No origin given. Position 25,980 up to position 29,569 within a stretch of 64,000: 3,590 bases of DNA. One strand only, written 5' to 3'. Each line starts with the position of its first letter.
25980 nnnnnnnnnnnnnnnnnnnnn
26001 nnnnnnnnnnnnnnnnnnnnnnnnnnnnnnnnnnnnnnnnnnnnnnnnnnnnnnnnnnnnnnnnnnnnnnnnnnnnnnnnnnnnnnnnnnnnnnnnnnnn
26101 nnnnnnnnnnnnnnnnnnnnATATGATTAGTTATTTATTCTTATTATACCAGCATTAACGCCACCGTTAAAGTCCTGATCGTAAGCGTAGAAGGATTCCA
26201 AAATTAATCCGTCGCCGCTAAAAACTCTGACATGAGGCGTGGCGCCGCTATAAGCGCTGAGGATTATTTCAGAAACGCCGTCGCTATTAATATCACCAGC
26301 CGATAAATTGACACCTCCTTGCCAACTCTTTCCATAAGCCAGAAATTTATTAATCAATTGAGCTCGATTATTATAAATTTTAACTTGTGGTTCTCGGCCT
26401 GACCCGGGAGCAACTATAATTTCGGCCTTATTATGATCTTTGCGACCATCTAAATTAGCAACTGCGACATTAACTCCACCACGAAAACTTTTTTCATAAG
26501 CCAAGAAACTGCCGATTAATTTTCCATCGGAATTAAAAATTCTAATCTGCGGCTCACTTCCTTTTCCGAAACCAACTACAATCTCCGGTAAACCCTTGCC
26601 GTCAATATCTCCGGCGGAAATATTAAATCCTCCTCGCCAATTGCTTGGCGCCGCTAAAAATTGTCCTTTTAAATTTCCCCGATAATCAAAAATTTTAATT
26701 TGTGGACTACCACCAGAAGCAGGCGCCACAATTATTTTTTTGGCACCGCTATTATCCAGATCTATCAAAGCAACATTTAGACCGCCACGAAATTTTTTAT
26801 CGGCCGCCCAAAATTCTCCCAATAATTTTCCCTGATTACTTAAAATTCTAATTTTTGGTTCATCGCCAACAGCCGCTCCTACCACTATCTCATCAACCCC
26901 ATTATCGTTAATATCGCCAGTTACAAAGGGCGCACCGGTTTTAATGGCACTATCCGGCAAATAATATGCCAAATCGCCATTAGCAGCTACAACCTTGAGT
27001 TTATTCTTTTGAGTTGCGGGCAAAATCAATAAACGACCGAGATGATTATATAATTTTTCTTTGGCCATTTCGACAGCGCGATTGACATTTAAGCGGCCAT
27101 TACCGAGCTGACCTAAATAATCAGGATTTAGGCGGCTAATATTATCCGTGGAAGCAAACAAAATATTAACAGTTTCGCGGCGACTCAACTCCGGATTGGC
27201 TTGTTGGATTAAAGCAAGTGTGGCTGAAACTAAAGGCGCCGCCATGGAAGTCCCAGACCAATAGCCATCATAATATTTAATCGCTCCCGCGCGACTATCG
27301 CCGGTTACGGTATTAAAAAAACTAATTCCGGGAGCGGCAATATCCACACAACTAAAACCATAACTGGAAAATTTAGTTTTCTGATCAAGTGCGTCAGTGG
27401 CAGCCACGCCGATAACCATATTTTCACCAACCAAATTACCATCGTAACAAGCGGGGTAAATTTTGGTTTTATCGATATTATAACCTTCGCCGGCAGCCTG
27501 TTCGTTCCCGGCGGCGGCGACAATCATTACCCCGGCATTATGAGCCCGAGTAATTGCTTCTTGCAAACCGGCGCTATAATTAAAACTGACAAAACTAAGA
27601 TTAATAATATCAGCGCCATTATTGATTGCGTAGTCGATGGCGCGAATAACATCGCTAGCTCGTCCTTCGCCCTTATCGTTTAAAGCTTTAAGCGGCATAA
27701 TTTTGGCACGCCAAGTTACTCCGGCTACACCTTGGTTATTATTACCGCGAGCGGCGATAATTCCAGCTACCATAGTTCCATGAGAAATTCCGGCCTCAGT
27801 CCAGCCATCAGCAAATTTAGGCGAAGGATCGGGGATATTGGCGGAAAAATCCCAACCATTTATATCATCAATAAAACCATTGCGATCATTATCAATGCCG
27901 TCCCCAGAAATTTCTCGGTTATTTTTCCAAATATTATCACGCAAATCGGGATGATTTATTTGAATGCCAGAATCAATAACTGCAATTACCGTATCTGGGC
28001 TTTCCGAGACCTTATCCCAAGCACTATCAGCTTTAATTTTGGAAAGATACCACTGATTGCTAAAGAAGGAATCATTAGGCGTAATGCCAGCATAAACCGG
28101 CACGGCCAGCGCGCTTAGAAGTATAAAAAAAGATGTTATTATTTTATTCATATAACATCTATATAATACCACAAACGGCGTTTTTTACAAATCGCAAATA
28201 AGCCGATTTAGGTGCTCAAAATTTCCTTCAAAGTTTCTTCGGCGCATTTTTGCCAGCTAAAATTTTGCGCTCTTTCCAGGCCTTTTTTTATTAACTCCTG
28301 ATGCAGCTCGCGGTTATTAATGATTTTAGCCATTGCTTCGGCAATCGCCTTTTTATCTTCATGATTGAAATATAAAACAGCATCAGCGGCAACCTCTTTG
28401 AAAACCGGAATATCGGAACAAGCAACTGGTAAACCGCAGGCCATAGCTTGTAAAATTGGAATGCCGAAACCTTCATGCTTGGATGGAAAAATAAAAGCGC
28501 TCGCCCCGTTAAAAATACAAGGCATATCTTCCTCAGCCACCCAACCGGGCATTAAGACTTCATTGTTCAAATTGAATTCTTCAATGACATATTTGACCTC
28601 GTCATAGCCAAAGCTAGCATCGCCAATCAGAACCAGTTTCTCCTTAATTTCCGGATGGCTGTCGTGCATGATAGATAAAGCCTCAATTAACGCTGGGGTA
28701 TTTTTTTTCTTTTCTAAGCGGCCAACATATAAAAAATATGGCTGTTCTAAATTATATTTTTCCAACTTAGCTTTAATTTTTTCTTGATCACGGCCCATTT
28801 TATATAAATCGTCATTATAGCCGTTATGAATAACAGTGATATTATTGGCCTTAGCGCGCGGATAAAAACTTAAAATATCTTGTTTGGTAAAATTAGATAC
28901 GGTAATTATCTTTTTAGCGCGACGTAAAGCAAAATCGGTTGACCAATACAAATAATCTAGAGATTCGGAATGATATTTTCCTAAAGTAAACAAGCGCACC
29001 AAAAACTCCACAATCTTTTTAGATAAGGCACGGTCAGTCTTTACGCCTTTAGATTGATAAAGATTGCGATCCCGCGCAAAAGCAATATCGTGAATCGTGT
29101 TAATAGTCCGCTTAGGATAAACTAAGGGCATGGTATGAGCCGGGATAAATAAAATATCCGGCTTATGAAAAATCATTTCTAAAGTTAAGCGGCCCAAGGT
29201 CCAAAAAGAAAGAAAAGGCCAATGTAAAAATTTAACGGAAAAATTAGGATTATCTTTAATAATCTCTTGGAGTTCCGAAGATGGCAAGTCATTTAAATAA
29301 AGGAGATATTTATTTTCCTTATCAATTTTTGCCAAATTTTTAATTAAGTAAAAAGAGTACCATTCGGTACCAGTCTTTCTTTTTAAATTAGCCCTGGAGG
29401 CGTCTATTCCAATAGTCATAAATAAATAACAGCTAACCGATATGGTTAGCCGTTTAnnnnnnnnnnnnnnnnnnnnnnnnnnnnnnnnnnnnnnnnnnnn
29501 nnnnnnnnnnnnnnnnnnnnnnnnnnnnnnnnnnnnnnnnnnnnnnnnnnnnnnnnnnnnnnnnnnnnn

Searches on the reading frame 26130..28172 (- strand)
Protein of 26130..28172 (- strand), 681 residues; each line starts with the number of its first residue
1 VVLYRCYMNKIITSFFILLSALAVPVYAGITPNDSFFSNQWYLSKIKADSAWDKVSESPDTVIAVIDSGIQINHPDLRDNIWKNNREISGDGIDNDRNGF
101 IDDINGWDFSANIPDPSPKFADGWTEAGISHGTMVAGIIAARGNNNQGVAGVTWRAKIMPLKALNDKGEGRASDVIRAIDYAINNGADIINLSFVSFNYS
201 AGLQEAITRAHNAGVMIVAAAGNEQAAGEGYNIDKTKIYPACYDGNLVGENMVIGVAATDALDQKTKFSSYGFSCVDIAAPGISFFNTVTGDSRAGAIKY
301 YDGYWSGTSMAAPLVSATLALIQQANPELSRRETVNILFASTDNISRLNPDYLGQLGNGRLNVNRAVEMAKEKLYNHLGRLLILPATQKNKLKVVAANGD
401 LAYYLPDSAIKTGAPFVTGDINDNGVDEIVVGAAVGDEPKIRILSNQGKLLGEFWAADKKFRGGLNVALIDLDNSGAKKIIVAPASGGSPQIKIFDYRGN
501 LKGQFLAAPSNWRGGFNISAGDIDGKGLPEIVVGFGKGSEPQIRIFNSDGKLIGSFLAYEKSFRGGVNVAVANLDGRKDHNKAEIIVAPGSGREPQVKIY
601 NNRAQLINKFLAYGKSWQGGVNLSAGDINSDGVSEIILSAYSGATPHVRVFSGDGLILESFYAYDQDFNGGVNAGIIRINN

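Call 73: search_protein_families(library=pfam, proteins=[window:26130-28172:-], max_evalue=0.00001)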
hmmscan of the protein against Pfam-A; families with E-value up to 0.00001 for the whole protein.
window:26130-28172:- (681 aa): 3 families
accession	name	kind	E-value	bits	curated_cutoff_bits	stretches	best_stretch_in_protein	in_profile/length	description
PF00082.27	Peptidase_S8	-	6.9e-52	177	21.8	1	60-342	3-273/288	Subtilase family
PF13517.12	FG-GAP_3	-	1.7e-09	38.6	26.9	0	471-533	1-61/61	FG-GAP-like repeat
PF01839.29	FG-GAP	-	8.8e-06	25.9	22.1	0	620-643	2-25/37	FG-GAP repeat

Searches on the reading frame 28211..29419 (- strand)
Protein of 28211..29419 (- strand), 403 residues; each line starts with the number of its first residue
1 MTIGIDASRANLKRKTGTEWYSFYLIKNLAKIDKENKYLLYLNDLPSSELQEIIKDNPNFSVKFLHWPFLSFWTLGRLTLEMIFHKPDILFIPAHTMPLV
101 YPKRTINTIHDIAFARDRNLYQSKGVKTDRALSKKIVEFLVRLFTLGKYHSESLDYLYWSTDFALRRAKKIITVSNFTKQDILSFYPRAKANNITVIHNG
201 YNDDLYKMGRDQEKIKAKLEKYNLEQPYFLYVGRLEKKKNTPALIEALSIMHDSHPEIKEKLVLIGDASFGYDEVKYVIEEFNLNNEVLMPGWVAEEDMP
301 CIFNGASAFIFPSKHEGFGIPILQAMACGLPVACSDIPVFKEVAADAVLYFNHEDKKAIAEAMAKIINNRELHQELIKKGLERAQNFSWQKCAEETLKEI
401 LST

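Call 73: search_protein_families(library=pfam, proteins=[window:28211-29419:-], max_evalue=0.00001)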
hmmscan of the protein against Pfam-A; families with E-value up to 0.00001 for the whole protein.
window:28211-29419:- (403 aa): 5 families
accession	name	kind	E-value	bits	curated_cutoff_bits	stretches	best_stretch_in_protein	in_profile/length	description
PF00534.26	Glycos_transf_1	-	8.4e-35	120.3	26.4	1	212-381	2-170/172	Glycosyl transferases group 1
PF13692.12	Glyco_trans_1_4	-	5.4e-26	92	27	1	227-369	2-142/142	Glycosyl transferases group 1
PF13439.12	Glyco_transf_4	-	2.6e-09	37.8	28.5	1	17-204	3-169/170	Glycosyltransferase Family 4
PF20706.3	GT4-conflict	-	1.2e-07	31.6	26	1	223-393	194-382/385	Family 4 Glycosyltransferase in conflict systems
PF13524.12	Glyco_trans_1_2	-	3.1e-06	27.7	25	1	261-397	16-143/144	Glycosyl transferase-like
